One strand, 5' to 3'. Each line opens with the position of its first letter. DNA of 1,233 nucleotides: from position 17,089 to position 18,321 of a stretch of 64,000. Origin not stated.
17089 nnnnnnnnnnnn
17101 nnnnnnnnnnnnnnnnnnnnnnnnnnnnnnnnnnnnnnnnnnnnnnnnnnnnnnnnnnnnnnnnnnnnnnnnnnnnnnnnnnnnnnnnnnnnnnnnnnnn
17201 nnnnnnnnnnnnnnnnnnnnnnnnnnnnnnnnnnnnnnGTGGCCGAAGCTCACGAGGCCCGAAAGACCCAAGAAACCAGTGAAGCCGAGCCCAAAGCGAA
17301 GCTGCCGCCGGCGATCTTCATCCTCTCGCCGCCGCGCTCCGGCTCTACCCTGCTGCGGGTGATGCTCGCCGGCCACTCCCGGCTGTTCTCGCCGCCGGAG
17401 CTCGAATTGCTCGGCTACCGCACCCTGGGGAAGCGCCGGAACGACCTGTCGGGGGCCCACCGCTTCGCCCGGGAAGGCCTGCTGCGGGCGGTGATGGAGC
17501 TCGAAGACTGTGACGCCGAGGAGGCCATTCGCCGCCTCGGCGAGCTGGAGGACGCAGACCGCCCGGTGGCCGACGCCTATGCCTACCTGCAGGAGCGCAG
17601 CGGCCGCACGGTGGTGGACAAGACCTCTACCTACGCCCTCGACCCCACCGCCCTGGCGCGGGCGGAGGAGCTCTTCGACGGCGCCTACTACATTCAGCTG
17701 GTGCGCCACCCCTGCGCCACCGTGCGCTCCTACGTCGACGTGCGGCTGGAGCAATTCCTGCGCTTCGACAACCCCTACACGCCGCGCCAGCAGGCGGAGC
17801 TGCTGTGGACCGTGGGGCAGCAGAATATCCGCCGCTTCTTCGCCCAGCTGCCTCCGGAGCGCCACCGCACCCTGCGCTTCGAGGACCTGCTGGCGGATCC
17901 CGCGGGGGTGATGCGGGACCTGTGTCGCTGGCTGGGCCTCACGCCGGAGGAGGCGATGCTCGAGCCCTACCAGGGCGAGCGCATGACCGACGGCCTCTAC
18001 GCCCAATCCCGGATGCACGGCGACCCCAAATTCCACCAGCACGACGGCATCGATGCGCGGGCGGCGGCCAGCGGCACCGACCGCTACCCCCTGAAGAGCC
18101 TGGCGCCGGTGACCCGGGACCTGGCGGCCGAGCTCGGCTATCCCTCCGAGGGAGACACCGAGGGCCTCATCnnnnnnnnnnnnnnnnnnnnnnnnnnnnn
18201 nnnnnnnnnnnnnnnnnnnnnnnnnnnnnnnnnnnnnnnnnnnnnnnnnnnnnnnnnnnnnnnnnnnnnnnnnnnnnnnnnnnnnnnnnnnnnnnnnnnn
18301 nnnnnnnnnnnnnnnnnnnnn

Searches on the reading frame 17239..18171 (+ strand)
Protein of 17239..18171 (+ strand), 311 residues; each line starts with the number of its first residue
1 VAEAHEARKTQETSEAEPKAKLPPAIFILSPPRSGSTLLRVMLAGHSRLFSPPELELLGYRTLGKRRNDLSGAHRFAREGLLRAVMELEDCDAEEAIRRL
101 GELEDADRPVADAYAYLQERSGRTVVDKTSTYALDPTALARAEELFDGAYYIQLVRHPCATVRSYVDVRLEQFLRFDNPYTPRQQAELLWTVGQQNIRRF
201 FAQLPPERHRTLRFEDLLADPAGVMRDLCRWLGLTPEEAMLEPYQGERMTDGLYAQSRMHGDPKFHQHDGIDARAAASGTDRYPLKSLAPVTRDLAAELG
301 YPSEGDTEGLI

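Call 36: search_solved_structures(query=window:17239-18171:+, max_evalue=0.01, show_alignments=2)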
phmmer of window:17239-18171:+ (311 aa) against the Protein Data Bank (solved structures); distinct sequences matched with E-value up to 0.01: 2.
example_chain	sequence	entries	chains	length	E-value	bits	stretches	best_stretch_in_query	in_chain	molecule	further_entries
4gbm_A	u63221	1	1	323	1e-64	222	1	16-301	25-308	CurM Sulfotransferase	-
4gox_A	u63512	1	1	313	3e-61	210.6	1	17-276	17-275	Polyketide synthase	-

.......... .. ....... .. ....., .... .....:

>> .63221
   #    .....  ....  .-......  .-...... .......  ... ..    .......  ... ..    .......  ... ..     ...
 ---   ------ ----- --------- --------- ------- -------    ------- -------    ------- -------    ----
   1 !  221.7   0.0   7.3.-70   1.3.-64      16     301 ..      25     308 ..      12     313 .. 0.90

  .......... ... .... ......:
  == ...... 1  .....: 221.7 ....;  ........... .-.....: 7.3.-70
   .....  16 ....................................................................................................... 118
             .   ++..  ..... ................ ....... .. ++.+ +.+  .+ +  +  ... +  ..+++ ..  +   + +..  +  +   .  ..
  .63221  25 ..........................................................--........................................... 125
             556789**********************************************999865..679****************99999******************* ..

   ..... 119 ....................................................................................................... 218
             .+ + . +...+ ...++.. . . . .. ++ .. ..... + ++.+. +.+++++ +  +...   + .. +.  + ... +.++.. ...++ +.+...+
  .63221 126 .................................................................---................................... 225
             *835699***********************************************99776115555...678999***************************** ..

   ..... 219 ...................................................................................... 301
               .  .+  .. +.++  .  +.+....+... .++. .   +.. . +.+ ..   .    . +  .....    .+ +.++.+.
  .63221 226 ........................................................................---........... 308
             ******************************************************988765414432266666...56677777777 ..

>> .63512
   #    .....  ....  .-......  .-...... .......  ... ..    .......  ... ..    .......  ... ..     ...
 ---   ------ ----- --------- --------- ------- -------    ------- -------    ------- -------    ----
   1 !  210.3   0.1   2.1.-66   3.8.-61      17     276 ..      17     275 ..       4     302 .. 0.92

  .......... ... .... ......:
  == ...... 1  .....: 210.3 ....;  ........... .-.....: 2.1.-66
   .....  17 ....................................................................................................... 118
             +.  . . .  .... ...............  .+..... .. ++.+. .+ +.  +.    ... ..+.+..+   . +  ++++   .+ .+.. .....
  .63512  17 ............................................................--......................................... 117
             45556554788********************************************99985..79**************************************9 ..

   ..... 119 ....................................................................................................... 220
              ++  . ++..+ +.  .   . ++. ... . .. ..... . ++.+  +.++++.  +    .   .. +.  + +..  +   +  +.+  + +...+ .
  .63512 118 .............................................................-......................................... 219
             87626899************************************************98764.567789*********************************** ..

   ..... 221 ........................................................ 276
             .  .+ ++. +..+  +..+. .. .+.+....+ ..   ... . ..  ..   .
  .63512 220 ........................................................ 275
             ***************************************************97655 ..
